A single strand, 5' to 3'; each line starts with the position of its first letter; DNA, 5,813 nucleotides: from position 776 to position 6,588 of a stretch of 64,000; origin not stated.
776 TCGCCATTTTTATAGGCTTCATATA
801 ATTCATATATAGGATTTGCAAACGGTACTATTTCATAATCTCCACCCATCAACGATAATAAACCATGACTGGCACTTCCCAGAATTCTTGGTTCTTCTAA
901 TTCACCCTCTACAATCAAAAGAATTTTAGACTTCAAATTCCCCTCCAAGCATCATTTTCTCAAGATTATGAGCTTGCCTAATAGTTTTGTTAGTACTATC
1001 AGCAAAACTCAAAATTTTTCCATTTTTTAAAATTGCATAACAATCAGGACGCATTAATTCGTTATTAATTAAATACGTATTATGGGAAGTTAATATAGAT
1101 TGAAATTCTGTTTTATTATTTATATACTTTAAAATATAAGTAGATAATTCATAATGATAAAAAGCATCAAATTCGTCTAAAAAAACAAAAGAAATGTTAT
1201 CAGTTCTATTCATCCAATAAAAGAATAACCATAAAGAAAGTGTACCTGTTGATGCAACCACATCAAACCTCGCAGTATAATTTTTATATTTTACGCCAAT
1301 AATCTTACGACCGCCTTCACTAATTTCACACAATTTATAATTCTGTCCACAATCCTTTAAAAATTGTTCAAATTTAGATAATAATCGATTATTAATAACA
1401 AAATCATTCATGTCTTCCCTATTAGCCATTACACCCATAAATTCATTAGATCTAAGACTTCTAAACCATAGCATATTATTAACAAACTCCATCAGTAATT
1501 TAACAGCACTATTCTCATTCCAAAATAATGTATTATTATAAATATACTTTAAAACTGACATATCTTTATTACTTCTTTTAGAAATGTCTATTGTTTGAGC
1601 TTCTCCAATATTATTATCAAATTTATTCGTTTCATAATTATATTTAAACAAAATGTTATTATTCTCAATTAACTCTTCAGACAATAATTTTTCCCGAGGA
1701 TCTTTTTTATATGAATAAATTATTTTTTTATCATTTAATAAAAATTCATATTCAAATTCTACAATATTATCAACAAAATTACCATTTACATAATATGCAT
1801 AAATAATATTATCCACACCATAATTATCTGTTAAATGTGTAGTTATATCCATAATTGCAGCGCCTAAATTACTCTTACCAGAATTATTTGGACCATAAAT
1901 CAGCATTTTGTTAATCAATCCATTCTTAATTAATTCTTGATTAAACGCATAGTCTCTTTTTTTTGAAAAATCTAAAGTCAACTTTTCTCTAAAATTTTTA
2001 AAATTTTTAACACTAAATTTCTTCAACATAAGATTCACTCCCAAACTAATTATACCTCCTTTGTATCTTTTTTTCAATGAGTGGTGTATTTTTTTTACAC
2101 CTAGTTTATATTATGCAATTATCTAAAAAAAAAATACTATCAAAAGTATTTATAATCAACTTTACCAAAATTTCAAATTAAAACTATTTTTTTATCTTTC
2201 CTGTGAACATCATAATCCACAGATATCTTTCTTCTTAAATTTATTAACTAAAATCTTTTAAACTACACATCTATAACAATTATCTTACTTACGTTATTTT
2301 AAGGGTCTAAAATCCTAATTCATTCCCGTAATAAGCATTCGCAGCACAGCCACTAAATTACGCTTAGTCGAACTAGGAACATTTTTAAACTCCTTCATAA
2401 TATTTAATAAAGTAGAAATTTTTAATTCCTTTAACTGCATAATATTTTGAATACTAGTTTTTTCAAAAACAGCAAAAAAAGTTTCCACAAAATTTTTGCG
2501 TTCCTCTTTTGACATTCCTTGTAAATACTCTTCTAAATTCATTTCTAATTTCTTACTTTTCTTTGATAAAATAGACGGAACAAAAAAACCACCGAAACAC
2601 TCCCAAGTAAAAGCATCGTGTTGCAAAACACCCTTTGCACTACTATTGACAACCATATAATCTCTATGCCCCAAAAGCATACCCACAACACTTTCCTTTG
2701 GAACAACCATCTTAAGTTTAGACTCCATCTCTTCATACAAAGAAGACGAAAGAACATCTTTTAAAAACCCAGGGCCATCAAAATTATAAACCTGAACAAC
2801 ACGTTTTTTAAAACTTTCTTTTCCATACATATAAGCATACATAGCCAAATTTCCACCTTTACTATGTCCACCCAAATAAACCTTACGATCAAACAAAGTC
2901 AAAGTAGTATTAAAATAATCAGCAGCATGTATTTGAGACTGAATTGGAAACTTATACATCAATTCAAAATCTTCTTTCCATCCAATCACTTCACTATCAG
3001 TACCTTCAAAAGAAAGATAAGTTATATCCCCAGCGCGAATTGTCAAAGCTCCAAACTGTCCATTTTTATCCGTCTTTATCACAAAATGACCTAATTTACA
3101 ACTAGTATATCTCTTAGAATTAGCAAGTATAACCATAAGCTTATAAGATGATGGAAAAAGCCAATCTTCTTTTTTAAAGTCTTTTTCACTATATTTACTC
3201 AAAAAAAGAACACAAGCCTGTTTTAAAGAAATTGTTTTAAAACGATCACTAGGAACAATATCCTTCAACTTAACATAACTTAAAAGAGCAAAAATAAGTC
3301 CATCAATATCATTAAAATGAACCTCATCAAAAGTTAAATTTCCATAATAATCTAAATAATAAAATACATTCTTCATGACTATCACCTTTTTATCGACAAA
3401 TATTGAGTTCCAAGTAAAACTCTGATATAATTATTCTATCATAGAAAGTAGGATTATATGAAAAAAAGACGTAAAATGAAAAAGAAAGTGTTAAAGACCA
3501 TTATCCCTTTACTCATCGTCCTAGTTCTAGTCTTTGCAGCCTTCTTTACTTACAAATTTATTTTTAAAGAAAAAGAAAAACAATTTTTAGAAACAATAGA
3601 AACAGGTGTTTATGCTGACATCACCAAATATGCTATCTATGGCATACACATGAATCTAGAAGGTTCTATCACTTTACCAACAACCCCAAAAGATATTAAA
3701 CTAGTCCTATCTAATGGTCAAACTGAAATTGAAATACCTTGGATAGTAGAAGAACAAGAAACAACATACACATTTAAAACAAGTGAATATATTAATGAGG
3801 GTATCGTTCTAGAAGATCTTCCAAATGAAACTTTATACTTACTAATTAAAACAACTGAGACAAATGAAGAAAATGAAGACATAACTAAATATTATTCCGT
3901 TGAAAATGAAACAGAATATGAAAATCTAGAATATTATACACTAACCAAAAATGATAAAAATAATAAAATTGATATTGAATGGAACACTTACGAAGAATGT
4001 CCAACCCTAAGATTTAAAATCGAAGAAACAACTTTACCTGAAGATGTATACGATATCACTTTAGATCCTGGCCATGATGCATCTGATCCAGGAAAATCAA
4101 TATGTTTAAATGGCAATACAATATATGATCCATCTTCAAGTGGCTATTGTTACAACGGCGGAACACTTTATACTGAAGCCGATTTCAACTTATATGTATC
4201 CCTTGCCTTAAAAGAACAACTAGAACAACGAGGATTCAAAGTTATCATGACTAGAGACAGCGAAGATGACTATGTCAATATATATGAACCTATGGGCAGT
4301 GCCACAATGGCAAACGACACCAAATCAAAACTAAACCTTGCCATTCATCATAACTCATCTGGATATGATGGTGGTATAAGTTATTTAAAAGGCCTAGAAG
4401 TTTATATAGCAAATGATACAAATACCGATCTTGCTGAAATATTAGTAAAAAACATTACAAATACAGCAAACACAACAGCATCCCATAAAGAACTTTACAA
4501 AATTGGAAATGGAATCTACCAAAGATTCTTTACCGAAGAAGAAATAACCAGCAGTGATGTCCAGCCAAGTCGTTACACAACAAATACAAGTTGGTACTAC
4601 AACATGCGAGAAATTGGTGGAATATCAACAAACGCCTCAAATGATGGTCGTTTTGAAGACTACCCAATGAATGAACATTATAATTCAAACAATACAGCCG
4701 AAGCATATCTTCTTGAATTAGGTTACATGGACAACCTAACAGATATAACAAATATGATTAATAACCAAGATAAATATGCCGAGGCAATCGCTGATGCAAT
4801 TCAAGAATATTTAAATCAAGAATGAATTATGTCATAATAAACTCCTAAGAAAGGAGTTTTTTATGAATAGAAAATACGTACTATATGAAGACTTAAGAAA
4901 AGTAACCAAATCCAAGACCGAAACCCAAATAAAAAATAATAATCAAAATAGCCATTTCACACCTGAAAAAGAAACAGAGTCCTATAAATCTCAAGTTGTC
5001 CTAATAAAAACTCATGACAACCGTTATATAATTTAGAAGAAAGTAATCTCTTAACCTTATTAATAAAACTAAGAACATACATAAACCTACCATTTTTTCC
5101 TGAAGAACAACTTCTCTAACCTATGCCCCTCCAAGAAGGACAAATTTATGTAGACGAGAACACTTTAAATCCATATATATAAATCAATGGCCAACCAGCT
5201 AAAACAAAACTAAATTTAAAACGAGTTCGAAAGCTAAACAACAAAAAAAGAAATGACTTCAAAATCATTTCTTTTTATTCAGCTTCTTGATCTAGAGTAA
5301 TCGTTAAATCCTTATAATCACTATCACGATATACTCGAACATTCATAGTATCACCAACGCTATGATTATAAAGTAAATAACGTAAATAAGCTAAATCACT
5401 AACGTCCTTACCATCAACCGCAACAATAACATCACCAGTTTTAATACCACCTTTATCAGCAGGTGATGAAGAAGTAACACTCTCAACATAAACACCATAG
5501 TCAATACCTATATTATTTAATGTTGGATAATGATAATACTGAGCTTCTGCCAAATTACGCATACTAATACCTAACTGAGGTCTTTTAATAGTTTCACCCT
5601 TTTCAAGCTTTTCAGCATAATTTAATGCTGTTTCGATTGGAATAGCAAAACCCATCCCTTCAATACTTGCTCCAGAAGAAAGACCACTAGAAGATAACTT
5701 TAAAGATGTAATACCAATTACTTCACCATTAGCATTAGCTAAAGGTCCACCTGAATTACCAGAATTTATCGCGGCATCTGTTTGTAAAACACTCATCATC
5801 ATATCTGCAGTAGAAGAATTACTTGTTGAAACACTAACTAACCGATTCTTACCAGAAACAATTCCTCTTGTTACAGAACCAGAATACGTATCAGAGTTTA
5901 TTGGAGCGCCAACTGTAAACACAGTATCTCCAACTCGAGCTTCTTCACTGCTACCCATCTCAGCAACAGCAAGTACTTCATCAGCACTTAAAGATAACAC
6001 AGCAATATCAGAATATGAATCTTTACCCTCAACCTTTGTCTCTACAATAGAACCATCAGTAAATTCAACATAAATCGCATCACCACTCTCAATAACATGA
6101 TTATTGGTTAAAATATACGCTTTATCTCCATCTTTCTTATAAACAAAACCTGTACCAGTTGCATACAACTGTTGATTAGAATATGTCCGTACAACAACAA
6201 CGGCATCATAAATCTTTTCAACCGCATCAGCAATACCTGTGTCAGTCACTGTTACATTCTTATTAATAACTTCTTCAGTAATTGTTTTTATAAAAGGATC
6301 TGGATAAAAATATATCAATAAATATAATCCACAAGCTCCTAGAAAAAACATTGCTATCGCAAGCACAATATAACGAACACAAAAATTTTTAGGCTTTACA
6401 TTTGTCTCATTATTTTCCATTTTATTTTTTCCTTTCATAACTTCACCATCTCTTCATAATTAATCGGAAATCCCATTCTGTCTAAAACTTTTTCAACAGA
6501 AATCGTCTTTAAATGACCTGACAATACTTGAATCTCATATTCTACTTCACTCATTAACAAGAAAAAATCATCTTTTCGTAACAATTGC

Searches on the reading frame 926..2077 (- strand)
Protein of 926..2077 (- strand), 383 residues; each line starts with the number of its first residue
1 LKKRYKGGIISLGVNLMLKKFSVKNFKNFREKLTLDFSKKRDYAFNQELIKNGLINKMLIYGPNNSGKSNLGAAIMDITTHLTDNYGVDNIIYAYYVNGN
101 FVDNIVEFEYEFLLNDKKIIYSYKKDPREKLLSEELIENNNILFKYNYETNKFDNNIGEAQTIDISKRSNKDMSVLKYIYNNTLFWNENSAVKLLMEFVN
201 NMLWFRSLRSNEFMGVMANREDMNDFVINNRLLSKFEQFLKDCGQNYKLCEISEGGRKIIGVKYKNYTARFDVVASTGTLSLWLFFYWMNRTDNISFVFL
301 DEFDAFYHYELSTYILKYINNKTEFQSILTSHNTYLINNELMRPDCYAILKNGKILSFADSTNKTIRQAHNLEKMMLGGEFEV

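Call 85: search_protein_families(library=pfam, proteins=[window:926-2077:-], max_evalue=0.001)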
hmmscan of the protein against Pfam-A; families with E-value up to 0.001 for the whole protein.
window:926-2077:- (383 aa): 2 families
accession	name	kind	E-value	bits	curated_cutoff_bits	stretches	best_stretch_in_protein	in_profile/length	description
PF13304.12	AAA_21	-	6.2e-14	53.2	27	1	59-338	3-304/304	AAA domain, putative AbiEii toxin, Type IV TA system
PF02463.25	SMC_N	-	8.2e-07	29.1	40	1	17-339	1-204/220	RecF/RecN/SMC N terminal domain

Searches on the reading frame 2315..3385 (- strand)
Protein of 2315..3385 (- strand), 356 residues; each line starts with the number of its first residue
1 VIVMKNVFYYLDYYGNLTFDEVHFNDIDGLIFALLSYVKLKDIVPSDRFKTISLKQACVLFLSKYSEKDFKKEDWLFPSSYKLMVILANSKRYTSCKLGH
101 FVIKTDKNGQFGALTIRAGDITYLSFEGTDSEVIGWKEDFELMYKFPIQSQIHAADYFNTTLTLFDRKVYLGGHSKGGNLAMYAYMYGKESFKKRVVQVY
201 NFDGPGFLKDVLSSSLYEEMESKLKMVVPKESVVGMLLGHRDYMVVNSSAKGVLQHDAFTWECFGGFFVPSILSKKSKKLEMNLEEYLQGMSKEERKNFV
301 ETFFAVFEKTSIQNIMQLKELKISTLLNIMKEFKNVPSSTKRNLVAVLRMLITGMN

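Call 8: search_protein_families(library=pfam, proteins=[window:2315-3385:-], max_evalue=0.01)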
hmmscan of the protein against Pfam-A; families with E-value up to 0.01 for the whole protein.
window:2315-3385:- (356 aa): 1 family
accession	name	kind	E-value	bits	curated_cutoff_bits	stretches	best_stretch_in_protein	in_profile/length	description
PF11187.14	Mbeg1-like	-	1.3e-65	221.4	21.1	1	88-304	2-223/224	Mbeg1-like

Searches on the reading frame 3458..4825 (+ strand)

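Call 8: search_protein_families(library=pfam, proteins=[window:3458-4825:+], max_evalue=0.01)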
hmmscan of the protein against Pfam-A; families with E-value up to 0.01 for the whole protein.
window:3458-4825:+ (455 aa): 1 family
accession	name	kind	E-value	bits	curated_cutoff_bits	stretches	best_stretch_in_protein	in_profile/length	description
PF01520.23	Amidase_3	-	5.8e-25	88.8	27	2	200-340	1-119/174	N-acetylmuramoyl-L-alanine amidase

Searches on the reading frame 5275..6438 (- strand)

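Call 8: search_protein_families(library=pfam, proteins=[window:5275-6438:-], max_evalue=0.01)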
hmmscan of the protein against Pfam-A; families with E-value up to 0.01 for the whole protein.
window:5275-6438:- (387 aa): 7 families
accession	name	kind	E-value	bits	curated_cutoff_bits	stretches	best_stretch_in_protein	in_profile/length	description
PF13365.12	Trypsin_2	-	3.9e-29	102.7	27.6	1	95-243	1-144/144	Trypsin-like peptidase domain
PF13180.12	PDZ_2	-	2.8e-22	79.2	27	1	287-382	1-80/80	PDZ domain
PF00089.32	Trypsin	-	1.1e-14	55.2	20.6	1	92-250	24-201/220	Trypsin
PF17820.7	PDZ_6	-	7.4e-11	42.1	27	1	318-369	2-52/54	PDZ domain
PF00595.29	PDZ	-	4.4e-09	37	23.2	1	287-356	10-67/81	PDZ domain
PF14685.13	PDZ_Tricorn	-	0.0009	19.6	25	1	323-379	29-87/88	Tricorn protease PDZ domain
PF19805.5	DUF6288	-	0.0019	17.9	26.3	1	317-348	4-34/402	Family of unknown function (DUF6288)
